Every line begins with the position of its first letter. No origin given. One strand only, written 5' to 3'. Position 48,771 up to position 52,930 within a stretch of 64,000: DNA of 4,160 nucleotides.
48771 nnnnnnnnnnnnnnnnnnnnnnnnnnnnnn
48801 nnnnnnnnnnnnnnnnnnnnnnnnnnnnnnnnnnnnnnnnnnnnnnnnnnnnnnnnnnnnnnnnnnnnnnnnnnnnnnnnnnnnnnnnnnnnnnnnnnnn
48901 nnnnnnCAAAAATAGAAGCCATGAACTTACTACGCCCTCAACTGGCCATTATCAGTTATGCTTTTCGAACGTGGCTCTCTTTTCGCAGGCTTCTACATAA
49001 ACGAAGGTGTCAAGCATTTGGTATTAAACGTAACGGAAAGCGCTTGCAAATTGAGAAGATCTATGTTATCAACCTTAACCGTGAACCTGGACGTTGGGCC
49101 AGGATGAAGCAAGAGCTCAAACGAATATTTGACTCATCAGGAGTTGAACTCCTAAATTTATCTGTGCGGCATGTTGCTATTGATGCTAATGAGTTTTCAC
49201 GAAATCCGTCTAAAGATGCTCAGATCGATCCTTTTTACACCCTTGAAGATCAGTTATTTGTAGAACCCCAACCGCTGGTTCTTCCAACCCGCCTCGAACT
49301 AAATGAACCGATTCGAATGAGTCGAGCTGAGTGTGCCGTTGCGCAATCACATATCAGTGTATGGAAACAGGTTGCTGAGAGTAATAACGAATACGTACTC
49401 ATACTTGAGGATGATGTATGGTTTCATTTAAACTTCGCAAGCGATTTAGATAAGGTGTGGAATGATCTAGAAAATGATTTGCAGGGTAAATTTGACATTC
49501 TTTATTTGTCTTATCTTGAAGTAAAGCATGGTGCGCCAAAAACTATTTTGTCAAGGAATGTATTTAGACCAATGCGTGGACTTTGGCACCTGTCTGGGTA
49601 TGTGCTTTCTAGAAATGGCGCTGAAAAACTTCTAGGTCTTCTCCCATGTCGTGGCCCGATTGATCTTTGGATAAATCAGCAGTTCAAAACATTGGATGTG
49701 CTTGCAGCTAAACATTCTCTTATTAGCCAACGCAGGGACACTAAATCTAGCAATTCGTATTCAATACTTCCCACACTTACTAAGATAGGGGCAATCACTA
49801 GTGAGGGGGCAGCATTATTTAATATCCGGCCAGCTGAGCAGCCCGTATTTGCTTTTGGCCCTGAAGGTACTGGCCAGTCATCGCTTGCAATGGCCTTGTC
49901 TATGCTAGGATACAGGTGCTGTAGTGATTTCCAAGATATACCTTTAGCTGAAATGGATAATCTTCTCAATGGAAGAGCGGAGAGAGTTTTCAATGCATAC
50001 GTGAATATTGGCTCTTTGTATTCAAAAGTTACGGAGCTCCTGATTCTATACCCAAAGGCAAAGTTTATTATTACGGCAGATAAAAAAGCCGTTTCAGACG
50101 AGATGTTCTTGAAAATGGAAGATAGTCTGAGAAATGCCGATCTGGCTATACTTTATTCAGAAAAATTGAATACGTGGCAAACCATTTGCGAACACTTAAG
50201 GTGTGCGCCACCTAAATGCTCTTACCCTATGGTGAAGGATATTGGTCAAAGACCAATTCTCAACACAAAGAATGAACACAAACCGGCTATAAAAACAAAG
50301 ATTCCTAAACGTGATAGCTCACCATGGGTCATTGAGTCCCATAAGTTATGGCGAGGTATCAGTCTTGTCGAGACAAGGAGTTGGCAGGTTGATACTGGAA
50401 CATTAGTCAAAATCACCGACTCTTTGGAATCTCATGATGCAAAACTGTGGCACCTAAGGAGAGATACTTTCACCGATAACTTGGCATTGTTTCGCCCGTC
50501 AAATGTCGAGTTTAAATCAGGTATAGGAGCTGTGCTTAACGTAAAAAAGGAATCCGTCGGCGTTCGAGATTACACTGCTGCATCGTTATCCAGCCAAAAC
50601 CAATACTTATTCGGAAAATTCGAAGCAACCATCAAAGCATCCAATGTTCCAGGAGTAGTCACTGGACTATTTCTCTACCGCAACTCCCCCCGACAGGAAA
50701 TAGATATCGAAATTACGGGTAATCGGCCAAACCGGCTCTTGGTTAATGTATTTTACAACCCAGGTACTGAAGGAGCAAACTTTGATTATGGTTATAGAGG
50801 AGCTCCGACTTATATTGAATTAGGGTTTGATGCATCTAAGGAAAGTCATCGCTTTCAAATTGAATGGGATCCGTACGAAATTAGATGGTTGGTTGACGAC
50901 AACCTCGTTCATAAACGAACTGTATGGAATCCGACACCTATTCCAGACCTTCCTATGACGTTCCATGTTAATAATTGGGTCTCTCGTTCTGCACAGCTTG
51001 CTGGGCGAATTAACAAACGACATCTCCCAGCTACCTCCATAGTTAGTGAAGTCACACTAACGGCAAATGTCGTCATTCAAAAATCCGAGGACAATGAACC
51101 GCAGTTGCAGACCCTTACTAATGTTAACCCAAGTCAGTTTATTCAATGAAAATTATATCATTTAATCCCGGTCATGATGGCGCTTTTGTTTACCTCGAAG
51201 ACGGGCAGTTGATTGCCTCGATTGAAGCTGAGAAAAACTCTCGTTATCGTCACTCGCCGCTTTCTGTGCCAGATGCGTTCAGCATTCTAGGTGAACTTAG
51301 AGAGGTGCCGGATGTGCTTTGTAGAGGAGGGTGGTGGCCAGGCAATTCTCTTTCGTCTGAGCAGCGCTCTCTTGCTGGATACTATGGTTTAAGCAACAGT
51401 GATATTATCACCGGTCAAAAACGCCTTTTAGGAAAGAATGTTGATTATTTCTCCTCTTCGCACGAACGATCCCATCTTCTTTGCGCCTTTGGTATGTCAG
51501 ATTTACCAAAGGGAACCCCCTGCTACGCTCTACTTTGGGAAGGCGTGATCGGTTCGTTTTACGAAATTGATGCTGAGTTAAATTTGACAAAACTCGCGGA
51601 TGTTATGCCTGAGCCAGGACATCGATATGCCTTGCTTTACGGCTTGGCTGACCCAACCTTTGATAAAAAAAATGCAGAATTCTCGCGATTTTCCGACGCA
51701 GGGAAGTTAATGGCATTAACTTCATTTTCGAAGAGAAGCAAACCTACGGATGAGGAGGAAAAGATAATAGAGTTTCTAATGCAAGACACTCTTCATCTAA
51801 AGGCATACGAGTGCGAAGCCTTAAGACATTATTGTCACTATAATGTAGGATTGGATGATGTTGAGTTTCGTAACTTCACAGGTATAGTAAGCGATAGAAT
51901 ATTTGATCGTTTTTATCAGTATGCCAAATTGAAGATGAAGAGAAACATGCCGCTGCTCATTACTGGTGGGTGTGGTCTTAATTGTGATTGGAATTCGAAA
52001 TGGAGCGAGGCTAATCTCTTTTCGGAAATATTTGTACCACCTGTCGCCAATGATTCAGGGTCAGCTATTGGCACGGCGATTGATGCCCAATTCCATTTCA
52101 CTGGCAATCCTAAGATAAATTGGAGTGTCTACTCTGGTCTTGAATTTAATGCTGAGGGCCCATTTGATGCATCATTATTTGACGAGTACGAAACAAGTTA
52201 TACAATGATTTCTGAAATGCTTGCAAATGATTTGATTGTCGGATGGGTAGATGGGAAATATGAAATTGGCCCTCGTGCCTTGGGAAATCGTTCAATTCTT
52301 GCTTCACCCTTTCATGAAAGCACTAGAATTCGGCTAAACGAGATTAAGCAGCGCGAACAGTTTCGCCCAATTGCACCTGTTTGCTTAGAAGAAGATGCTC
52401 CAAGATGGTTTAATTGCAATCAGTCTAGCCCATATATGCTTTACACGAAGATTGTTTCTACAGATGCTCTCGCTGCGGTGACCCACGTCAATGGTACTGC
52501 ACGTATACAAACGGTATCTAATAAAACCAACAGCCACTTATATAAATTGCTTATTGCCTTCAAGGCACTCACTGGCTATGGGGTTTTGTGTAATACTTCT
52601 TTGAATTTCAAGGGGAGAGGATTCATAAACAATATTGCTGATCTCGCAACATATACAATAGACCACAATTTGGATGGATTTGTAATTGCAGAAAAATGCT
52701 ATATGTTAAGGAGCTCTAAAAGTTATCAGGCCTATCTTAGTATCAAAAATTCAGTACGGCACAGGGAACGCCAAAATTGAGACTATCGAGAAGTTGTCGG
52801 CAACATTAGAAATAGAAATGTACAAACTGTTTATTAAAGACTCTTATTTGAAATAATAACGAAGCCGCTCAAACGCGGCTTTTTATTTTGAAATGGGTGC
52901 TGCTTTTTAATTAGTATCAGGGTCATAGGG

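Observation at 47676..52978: Two ~65-bp direct repeats, each containing a GGGTCA-based palindrome, exactly bracket the three-gene glycan cassette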

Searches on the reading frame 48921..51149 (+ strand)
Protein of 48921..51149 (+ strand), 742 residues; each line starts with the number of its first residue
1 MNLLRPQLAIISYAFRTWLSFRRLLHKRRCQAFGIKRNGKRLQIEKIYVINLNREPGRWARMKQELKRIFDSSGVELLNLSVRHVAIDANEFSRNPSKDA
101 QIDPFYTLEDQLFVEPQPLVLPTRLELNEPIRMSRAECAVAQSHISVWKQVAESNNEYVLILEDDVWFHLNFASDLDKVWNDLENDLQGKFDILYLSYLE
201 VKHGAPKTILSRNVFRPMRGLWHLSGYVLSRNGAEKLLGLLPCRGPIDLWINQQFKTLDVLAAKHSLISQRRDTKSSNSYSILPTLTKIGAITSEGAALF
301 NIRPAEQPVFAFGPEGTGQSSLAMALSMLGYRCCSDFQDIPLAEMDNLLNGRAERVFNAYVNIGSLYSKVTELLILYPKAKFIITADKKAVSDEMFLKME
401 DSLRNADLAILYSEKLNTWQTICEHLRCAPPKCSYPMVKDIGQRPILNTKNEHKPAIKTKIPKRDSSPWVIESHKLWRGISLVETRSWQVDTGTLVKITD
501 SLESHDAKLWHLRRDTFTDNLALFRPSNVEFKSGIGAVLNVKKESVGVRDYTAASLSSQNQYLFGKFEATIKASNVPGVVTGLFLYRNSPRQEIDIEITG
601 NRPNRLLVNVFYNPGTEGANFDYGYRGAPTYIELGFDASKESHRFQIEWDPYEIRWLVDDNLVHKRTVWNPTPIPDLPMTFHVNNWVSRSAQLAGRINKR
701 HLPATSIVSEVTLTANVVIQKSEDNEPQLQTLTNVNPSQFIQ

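Call 9: search_protein_families(library=pfam, proteins=[window:48921-51149:+])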
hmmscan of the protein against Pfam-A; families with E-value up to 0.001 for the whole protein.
window:48921-51149:+ (742 aa): 3 families
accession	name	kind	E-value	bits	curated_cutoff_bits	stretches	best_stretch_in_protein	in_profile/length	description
PF00722.28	Glyco_hydro_16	-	2.5e-27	95.9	22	1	525-692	10-163/175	Glycosyl hydrolases family 16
PF01755.23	Glyco_transf_25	-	4.6e-17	63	24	1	45-241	2-188/199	Glycosyltransferase family 25 (LPS biosynthesis protein)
PF17784.7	Sulfotransfer_4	-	8.9e-05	22.9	22.8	0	309-385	2-96/215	Sulfotransferase domain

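Call 82: find_homologous_proteins(query=window:48921-51149:+, max_evalue=1e-20)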
Query window:48921-51149:+ (742 aa): 2382 proteins with E <= 1e-20 among 8000 candidates; the best 120 are listed.
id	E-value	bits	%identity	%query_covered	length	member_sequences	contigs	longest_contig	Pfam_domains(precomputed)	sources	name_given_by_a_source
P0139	0.0e+0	1712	100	100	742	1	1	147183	PF00722.29,PF01755.24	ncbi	-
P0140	0.0e+0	1318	76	100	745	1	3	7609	PF00722.29,PF01755.24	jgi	jgi:GR25 family glycosyltransferase involved in LPS biosynthesis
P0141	0.0e+0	1272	75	98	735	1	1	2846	PF00722.29,PF01755.24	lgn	-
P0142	0.0e+0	1266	73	100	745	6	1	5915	PF00722.29,PF01755.24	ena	-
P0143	0.0e+0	1264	73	100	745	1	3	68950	PF00722.29,PF01755.24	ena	-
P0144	0.0e+0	1253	74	97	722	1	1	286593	PF00722.29,PF01755.24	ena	-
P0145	0.0e+0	1247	73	99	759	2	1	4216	PF00722.29,PF01755.24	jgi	jgi:GR25 family glycosyltransferase involved in LPS biosynthesis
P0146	0.0e+0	1246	72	100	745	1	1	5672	PF00722.29,PF01755.24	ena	-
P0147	0.0e+0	1231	73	97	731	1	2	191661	PF00722.29,PF01755.24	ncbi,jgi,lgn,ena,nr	ncbi:MAG TPA: family 16 glycosylhydrolase [Bacteroidales bacterium]|nr:family 16 glycosylhydrolase [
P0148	0.0e+0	1228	72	99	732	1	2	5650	PF00722.29,PF01755.24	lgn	-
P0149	0.0e+0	1222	71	100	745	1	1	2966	PF00722.29,PF01755.24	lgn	-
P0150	0.0e+0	1216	71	100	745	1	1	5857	PF00722.29,PF01755.24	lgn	-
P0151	0.0e+0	1211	71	100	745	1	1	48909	PF00722.29,PF01755.24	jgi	jgi:GR25 family glycosyltransferase involved in LPS biosynthesis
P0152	0.0e+0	1207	70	100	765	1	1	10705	PF00722.29,PF01755.24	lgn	-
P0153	0.0e+0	1207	72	97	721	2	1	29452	PF00722.29,PF01755.24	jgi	jgi:GR25 family glycosyltransferase involved in LPS biosynthesis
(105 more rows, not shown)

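Call 83: find_encoding_contigs(protein=P0144, flank=8000, max_places=3)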
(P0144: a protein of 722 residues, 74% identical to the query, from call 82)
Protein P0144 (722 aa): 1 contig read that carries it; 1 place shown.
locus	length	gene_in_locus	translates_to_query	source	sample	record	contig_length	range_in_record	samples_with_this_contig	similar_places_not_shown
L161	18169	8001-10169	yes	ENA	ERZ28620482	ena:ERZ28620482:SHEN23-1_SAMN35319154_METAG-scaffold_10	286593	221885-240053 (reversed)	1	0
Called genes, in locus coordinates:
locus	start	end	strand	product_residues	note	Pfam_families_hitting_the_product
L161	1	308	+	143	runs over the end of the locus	PF00903:Glyoxalase, PF06983:3-dmu-9_3-mt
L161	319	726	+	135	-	-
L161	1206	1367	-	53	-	-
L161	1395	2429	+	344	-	PF00487:FA_desaturase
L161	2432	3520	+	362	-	PF00487:FA_desaturase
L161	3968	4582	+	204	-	PF18899:DUF5655, PF08818:DUF1801, PF13376:OmdA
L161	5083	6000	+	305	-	PF20240:DUF6597, PF00165:HTH_AraC (faint), PF12833:HTH_18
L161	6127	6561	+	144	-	-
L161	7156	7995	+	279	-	PF04488:Gly_transf_sug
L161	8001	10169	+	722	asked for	PF01755:Glyco_transf_25, PF00722:Glyco_hydro_16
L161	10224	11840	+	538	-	PF02543:Carbam_trans_N, PF16861:Carbam_trans_C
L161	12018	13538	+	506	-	-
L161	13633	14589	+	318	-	PF06723:MreB_Mbl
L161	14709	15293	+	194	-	PF07661:MORN_2 (faint)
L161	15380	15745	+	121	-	-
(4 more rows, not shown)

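Call 85: find_encoding_contigs(protein=P0140, flank=8000, max_places=3)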
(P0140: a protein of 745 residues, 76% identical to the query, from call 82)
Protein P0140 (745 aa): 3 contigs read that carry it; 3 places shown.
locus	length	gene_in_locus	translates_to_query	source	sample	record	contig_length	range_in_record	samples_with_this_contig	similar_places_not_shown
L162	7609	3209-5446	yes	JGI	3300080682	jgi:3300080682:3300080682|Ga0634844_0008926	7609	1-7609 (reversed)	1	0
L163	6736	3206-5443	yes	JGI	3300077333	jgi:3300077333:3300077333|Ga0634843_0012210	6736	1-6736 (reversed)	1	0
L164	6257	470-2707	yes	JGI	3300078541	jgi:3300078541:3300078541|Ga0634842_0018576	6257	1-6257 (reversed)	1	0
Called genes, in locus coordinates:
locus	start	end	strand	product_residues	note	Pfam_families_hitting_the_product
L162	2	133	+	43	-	?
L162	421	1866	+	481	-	PF09903:DUF2130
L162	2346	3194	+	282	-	PF04488:Gly_transf_sug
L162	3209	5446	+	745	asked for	PF01755:Glyco_transf_25, PF00722:Glyco_hydro_16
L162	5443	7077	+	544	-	PF02543:Carbam_trans_N, PF16861:Carbam_trans_C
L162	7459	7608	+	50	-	?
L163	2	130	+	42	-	?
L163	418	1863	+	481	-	PF09903:DUF2130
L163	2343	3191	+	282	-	PF04488:Gly_transf_sug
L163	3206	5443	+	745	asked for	PF01755:Glyco_transf_25, PF00722:Glyco_hydro_16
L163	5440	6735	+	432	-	?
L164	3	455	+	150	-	?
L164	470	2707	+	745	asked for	PF01755:Glyco_transf_25, PF00722:Glyco_hydro_16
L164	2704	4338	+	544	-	PF02543:Carbam_trans_N, PF16861:Carbam_trans_C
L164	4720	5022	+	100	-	-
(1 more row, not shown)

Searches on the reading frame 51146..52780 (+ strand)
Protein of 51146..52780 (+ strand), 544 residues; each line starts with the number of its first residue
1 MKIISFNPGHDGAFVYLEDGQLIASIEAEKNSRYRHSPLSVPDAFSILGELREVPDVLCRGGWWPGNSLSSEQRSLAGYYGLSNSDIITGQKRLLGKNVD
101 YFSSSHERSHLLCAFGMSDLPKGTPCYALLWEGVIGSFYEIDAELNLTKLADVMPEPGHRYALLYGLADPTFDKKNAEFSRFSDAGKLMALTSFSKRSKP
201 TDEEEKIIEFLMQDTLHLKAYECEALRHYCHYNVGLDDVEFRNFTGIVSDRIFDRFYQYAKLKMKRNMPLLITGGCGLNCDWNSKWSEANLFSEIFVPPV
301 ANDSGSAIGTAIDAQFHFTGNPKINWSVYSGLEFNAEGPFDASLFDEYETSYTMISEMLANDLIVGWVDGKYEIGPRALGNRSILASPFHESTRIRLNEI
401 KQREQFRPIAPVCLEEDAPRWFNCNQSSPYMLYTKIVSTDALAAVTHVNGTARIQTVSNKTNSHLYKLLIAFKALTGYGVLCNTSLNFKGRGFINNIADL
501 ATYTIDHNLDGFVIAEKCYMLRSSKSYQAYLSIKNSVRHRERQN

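Call 9: search_protein_families(library=pfam, proteins=[window:51146-52780:+])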
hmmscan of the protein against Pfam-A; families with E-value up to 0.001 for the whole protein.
window:51146-52780:+ (544 aa): 2 families
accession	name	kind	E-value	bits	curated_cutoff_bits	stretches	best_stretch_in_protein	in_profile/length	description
PF16861.10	Carbam_trans_C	-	1.3e-54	184.8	27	1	357-516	2-165/170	Carbamoyltransferase C-terminus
PF02543.21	Carbam_trans_N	-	8.5e-21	75.2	24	1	102-312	128-346/346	Carbamoyltransferase N-terminus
